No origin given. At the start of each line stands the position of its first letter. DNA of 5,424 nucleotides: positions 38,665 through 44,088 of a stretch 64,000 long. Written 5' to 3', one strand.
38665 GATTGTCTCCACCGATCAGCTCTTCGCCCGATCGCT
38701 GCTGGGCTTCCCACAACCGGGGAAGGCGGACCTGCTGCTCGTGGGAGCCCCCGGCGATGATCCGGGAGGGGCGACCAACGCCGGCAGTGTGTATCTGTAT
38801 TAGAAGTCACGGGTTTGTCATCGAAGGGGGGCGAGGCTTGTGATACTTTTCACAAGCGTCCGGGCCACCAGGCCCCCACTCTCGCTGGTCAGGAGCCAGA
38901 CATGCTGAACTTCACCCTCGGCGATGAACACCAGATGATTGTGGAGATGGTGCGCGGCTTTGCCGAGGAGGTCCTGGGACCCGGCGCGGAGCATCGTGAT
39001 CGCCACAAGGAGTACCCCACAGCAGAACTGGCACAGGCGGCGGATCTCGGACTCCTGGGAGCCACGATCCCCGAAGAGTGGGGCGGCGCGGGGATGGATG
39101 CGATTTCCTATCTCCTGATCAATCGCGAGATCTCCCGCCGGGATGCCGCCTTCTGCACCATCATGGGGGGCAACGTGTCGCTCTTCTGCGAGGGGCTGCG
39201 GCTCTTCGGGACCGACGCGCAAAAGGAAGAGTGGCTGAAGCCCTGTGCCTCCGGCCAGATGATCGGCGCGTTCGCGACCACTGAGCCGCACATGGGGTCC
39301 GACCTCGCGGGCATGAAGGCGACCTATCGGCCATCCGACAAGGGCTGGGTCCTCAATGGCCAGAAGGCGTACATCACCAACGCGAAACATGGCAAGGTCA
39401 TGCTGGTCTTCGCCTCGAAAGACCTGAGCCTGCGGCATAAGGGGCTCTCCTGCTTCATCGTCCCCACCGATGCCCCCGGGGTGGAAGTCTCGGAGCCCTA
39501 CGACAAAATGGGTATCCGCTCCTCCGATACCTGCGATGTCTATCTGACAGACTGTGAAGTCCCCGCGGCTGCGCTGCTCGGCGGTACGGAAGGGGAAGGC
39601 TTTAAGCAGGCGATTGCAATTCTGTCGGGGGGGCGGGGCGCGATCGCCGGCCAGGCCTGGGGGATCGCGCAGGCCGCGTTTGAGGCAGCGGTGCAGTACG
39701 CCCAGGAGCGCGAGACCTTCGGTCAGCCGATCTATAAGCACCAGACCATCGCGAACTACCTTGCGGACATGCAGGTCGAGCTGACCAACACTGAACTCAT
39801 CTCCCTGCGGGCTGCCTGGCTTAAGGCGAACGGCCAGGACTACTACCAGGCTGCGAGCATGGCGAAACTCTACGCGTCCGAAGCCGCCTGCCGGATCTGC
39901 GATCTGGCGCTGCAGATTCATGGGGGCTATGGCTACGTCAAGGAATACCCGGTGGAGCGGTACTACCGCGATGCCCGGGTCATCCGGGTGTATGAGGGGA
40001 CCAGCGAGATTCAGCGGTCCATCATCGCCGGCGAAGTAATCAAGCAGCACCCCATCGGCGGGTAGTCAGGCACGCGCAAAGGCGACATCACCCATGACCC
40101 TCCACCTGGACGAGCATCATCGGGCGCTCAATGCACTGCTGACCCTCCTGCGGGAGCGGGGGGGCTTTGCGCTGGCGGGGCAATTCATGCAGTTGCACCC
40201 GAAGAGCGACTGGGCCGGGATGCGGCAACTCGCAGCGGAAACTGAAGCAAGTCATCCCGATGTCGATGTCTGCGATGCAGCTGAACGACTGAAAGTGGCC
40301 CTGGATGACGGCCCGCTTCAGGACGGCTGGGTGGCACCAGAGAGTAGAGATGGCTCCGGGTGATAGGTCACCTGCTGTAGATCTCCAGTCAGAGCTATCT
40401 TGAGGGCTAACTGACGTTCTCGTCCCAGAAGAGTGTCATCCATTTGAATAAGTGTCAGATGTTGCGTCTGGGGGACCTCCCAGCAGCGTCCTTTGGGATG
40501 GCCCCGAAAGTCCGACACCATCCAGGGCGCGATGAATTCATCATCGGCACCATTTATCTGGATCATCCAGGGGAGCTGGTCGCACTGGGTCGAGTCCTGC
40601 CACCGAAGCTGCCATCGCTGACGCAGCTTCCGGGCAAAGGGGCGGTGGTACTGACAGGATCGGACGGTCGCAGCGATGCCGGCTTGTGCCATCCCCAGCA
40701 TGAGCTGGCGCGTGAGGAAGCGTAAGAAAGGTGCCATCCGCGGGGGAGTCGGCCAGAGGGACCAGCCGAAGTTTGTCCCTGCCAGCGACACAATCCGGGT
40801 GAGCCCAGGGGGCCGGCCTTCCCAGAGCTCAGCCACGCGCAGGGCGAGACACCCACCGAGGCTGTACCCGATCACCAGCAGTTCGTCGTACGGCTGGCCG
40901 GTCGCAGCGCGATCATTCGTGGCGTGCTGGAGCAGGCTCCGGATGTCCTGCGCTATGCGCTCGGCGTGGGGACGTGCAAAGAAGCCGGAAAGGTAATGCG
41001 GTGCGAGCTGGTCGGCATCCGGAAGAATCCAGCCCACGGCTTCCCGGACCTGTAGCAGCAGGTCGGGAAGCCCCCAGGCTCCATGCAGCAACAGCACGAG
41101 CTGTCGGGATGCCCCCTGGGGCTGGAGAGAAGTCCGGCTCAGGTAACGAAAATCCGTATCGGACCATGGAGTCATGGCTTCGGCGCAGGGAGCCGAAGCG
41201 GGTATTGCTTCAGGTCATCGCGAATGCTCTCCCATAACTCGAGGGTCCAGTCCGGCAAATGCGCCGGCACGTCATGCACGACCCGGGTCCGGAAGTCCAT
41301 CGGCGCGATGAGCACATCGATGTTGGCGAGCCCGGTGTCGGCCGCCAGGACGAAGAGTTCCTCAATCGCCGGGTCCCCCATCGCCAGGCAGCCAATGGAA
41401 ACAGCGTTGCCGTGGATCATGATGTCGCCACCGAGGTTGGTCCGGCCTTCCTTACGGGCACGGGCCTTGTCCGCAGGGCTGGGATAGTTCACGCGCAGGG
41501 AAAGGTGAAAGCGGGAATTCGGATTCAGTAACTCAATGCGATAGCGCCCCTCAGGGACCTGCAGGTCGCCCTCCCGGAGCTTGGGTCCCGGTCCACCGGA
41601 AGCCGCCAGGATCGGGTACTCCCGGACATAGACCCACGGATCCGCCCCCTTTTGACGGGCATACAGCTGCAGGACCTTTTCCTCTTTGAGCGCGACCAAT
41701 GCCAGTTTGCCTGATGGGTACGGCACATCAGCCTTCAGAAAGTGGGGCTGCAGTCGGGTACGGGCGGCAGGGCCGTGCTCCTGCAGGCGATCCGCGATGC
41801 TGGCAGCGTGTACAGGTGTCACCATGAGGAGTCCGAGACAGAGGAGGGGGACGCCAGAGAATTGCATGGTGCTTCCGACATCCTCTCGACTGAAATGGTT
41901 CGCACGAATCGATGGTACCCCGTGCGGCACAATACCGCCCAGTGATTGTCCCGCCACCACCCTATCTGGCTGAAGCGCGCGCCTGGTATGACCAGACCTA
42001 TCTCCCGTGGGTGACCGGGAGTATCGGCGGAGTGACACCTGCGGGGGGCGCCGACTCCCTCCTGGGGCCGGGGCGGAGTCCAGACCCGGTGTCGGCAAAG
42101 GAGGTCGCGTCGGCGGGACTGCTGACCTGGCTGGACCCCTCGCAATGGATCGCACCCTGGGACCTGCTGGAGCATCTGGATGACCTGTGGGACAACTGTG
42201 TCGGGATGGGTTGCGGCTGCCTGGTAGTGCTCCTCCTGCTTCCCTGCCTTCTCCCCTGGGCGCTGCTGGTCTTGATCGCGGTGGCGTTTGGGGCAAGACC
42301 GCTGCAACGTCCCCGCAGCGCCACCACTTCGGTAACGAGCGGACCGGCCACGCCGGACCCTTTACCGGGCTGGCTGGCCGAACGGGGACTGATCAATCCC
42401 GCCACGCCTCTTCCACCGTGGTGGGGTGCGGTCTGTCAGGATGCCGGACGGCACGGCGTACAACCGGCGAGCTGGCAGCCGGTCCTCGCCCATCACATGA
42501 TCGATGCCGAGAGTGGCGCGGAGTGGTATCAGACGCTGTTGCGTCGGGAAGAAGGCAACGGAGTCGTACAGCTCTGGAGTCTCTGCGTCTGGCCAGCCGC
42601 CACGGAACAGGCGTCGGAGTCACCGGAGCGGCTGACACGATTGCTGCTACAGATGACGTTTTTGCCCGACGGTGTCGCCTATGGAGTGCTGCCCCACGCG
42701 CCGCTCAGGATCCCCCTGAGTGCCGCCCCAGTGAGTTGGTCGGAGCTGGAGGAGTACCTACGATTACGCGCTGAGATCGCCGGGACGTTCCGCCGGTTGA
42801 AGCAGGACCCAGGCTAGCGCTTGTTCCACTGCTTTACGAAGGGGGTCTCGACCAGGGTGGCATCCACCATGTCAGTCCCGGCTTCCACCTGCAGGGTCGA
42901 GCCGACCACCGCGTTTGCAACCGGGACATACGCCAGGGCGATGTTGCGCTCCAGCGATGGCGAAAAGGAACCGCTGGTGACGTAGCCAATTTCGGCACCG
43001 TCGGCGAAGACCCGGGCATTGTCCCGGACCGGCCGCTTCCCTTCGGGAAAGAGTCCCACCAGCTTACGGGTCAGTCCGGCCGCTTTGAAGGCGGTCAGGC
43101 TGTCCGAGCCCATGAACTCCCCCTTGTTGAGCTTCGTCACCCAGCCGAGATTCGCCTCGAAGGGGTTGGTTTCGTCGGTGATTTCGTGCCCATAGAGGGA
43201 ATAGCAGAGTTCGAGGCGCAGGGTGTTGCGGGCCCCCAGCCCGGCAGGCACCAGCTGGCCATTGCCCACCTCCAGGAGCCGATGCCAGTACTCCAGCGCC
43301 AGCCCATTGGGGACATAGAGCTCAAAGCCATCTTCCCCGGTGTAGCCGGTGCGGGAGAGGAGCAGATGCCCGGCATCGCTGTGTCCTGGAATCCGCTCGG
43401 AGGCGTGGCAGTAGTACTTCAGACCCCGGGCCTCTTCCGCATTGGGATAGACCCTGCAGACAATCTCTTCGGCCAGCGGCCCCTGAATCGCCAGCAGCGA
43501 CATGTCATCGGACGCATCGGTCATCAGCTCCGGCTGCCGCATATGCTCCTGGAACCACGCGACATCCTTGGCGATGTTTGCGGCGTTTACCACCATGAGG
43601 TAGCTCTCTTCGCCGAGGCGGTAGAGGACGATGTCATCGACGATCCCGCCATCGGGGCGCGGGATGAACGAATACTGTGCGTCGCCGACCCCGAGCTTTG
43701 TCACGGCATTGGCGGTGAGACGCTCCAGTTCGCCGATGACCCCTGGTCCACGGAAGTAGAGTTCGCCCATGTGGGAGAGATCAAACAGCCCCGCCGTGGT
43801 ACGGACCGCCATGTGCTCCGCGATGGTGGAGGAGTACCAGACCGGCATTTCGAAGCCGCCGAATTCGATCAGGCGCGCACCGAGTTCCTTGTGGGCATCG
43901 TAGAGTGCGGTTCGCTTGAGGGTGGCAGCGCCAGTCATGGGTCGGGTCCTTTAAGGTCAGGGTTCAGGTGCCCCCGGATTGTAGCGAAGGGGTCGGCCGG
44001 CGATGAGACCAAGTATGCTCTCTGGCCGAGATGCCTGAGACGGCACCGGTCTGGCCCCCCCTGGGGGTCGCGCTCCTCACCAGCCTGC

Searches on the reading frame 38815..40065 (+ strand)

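Call 44: search_protein_families(library=pfam, proteins=[window:38815-40065:+], max_evalue=0.01)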
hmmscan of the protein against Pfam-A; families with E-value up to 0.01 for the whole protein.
window:38815-40065:+ (416 aa): 6 families
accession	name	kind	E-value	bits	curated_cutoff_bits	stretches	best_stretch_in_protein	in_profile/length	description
PF00441.29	Acyl-CoA_dh_1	-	4.3e-50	170.2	22.4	1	260-406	1-147/150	Acyl-CoA dehydrogenase, C-terminal domain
PF02771.21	Acyl-CoA_dh_N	-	4.7e-33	114.4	22.9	1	37-148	2-113/113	Acyl-CoA dehydrogenase, N-terminal domain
PF02770.24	Acyl-CoA_dh_M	-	3.2e-26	91.8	33.3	1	152-247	1-97/97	Acyl-CoA dehydrogenase, middle domain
PF08028.16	Acyl-CoA_dh_2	-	9.7e-21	74.9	22.7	1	277-397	3-133/134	Acyl-CoA dehydrogenase, C-terminal domain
PF22924.1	ACOX_C_alpha1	-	0.0032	17.7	27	0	336-397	96-157/169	Acyl-CoA oxidase, C-alpha1 domain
PF21263.2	Acyl-CoA-dh_C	-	0.0041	17.9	27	1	300-365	15-74/96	Acyl-CoA dehydrogenase, C-terminal domain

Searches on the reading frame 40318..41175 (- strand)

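Call 78: search_protein_families(library=pfam, proteins=[window:40318-41175:-], max_evalue=0.001)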
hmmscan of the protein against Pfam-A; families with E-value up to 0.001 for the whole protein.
window:40318-41175:- (285 aa): 3 families
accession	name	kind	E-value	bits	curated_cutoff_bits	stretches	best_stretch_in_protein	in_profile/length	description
PF12697.13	Abhydrolase_6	-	1.8e-06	29.2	26.3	1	27-245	1-211/217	Alpha/beta hydrolase family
PF00561.26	Abhydrolase_1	-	7.8e-05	22.9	25.8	0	96-146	68-117/245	alpha/beta hydrolase fold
PF00975.26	Thioesterase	-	0.00098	19.8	26.4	0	94-127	63-96/226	Thioesterase domain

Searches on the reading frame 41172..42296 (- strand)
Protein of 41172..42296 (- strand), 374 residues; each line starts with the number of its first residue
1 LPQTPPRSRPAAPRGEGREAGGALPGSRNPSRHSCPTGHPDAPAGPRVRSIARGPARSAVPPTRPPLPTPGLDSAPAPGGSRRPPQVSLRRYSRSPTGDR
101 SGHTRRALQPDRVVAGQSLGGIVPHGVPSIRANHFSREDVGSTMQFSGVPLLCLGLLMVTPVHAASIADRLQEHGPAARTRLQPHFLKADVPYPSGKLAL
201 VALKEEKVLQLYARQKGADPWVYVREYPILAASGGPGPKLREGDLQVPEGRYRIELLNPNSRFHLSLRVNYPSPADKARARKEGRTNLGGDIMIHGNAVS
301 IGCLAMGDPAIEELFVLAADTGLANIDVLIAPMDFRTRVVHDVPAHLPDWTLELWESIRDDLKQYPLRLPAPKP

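Call 78: search_protein_families(library=pfam, proteins=[window:41172-42296:-], max_evalue=0.001)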
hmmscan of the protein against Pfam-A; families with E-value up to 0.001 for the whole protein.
window:41172-42296:- (374 aa): 1 family
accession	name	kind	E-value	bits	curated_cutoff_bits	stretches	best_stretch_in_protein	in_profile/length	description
PF03734.19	YkuD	-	4e-07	31.1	23.4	1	199-317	4-137/146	L,D-transpeptidase catalytic domain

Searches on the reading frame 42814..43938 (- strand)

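Call 78: search_protein_families(library=pfam, proteins=[window:42814-43938:-], max_evalue=0.001)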
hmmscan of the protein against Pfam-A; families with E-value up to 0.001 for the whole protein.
window:42814-43938:- (374 aa): 2 families
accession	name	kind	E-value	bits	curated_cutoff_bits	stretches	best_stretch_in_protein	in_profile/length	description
PF01571.26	GCV_T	-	5e-84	282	25.6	1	12-267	1-255/255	Aminomethyltransferase folate-binding domain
PF08669.17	GCV_T_C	-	7.4e-23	80.7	25.9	1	291-369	1-80/80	Glycine cleavage T-protein C-terminal barrel domain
